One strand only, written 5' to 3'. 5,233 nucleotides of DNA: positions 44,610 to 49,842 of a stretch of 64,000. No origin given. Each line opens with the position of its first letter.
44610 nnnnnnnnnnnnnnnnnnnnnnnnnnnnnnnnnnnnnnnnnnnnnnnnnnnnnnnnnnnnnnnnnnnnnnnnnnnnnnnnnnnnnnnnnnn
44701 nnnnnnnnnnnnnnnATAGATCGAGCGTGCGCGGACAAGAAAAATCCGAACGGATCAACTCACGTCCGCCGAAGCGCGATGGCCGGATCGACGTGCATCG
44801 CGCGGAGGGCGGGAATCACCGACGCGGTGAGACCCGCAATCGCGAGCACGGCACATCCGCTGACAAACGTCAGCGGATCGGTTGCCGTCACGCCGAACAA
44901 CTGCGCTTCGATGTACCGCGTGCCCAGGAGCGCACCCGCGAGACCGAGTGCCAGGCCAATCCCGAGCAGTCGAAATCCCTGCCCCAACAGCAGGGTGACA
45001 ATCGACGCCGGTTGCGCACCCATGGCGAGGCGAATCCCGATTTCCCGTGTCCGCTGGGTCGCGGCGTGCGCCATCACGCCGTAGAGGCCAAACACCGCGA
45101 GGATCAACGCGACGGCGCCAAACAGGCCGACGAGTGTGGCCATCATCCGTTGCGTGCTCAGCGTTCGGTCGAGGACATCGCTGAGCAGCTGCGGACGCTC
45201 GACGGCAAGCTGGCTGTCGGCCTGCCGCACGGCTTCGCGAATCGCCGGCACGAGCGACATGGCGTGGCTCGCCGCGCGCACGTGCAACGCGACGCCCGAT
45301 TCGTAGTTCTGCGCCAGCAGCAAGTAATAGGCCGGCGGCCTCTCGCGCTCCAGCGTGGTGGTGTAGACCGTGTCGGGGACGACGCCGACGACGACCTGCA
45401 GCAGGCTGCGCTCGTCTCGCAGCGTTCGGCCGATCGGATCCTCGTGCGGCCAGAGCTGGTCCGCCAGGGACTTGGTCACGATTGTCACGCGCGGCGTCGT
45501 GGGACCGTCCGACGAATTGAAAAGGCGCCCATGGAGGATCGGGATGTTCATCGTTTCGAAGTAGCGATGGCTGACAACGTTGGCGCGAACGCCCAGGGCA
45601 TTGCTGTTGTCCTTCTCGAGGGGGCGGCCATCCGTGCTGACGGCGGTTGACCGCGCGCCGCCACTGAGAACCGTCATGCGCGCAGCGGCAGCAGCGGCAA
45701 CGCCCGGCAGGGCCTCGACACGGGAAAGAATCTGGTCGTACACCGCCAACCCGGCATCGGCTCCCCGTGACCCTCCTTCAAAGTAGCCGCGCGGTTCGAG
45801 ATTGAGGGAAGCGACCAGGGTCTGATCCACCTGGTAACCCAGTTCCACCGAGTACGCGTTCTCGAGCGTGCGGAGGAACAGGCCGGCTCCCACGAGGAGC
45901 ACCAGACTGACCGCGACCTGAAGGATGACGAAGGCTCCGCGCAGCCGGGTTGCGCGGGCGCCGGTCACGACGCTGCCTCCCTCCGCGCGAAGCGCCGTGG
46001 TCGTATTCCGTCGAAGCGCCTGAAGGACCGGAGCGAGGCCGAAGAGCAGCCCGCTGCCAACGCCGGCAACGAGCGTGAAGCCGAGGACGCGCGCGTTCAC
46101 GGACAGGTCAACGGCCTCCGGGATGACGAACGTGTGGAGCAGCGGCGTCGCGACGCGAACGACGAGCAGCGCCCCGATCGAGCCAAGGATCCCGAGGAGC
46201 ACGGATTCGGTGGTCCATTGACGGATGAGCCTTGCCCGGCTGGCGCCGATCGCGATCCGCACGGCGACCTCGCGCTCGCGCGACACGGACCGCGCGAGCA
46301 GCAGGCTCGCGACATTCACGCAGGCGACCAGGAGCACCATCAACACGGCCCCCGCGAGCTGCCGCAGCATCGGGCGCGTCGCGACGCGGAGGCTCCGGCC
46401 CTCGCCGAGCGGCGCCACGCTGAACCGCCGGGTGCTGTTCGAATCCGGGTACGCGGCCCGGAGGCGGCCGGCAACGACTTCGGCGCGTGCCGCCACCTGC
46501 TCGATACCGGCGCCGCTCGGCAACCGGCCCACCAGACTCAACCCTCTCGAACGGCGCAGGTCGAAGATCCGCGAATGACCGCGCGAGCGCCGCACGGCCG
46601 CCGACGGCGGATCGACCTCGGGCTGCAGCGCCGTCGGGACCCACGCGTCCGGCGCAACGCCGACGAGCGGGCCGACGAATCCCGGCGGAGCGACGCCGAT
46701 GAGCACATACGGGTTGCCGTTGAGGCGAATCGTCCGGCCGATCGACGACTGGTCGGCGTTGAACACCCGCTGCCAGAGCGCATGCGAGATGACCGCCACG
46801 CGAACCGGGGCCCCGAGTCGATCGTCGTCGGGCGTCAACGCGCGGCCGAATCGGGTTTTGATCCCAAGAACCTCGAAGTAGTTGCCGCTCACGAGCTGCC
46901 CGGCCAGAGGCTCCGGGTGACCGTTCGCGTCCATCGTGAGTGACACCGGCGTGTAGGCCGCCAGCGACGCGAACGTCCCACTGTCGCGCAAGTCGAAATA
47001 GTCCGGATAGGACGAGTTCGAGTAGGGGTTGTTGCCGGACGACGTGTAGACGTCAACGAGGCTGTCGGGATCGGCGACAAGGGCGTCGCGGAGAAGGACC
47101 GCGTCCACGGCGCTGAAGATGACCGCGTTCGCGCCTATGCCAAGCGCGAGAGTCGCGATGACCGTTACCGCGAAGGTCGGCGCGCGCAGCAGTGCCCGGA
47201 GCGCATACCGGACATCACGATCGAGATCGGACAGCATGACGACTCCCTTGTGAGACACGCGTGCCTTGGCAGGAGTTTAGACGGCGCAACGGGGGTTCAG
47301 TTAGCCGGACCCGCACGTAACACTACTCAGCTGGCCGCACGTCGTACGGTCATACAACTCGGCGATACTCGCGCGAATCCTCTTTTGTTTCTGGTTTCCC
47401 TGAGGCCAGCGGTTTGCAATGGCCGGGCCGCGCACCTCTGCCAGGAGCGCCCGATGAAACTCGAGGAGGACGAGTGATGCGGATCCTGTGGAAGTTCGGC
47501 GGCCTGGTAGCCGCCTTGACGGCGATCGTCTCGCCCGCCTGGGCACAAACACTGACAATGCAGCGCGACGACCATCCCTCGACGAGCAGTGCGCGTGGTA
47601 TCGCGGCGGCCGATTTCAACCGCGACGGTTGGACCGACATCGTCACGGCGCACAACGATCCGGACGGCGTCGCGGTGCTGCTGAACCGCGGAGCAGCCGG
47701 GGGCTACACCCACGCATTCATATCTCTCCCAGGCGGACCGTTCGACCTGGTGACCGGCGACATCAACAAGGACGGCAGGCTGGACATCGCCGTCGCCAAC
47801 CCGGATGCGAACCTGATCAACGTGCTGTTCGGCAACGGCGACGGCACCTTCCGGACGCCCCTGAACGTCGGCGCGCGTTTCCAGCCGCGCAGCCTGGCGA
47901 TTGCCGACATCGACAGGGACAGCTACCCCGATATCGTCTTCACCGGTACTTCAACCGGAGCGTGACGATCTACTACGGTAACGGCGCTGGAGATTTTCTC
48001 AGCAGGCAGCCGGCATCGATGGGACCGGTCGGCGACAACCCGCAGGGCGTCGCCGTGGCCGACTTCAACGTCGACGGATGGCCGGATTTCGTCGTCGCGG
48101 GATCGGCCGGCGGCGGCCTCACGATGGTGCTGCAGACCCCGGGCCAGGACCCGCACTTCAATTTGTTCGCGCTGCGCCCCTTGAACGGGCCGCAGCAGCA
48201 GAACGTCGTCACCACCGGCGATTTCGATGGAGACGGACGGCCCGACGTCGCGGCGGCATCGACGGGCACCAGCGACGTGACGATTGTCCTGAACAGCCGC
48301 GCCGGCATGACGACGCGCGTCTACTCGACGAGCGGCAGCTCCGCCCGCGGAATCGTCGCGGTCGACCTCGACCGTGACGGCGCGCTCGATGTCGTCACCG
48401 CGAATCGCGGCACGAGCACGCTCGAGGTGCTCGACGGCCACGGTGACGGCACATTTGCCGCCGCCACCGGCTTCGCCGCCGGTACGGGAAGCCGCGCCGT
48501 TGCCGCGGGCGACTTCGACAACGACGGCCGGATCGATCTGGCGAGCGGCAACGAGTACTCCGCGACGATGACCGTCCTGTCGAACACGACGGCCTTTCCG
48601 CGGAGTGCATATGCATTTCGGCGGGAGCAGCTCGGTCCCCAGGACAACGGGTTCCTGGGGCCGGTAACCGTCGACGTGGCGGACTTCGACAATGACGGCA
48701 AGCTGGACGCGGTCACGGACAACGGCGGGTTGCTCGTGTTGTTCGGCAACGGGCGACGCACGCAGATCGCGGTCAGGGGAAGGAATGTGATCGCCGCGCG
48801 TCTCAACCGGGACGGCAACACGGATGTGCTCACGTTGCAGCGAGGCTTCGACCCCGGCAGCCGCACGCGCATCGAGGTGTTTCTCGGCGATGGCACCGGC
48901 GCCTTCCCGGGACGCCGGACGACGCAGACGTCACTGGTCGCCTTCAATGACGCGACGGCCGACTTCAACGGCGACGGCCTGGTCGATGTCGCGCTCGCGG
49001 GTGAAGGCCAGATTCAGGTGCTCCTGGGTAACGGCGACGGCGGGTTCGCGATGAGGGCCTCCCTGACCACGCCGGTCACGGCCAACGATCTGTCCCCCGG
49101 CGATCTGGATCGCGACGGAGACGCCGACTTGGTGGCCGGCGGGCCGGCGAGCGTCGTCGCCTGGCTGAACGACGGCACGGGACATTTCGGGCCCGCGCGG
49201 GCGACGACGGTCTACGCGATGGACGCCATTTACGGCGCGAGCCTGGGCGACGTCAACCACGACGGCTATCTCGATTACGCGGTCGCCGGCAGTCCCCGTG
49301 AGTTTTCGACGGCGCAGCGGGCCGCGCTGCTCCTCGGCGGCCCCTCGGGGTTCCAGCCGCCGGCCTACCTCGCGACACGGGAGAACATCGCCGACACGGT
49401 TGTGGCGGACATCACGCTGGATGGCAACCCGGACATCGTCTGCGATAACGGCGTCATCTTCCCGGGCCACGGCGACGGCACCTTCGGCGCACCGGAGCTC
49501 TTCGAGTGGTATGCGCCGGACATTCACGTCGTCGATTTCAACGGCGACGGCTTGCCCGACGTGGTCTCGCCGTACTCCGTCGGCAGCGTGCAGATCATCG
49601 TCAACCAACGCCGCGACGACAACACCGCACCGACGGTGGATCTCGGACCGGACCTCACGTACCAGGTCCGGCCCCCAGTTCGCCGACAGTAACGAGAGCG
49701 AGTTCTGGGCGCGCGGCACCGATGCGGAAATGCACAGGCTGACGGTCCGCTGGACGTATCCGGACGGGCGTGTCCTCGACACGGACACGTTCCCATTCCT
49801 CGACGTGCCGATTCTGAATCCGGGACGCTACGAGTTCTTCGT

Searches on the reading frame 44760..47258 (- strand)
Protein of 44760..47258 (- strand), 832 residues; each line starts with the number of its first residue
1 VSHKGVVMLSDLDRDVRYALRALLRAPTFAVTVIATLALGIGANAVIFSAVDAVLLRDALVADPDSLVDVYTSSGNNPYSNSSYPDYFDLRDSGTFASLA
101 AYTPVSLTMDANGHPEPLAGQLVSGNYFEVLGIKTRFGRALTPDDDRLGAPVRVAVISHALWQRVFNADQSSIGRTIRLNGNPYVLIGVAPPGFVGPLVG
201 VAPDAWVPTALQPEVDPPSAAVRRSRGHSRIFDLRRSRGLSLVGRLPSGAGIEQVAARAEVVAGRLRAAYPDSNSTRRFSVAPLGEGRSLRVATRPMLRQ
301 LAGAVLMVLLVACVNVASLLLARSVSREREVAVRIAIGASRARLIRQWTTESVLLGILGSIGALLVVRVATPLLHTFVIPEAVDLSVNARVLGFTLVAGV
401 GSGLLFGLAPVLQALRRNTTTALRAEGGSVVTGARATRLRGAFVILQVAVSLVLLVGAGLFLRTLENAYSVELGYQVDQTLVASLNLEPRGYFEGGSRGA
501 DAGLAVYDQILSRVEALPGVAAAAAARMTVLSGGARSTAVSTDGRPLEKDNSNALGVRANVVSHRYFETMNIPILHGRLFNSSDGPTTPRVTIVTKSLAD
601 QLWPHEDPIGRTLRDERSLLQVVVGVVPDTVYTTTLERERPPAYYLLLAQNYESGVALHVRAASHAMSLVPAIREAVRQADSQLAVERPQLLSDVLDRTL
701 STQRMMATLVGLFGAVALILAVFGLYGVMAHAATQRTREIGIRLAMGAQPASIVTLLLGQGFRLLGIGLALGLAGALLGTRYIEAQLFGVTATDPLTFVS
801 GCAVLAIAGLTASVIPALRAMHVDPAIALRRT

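Call 86: search_protein_families(library=pfam, proteins=[window:44760-47258:-], max_evalue=0.00001)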
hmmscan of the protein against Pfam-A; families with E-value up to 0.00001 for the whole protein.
window:44760-47258:- (832 aa): 2 families
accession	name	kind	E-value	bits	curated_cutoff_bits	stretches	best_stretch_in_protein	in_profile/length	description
PF12704.14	MacB_PCD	-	4.4e-32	112.5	27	2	33-260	4-205/207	MacB-like periplasmic core domain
PF02687.27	FtsX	-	1.6e-21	77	25.5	2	712-825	2-120/120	FtsX-like permease C-terminal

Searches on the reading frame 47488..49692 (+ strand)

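Call 86: search_protein_families(library=pfam, proteins=[window:47488-49692:+], max_evalue=0.00001)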
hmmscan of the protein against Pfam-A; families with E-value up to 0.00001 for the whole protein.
window:47488-49692:+ (734 aa): 2 families
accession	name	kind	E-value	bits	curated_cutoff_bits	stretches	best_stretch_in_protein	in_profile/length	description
PF13517.12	FG-GAP_3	-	1.2e-60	202.4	26.9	6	492-549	1-60/61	FG-GAP-like repeat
PF01839.29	FG-GAP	-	5.2e-26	90.5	22.1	0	241-260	5-24/37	FG-GAP repeat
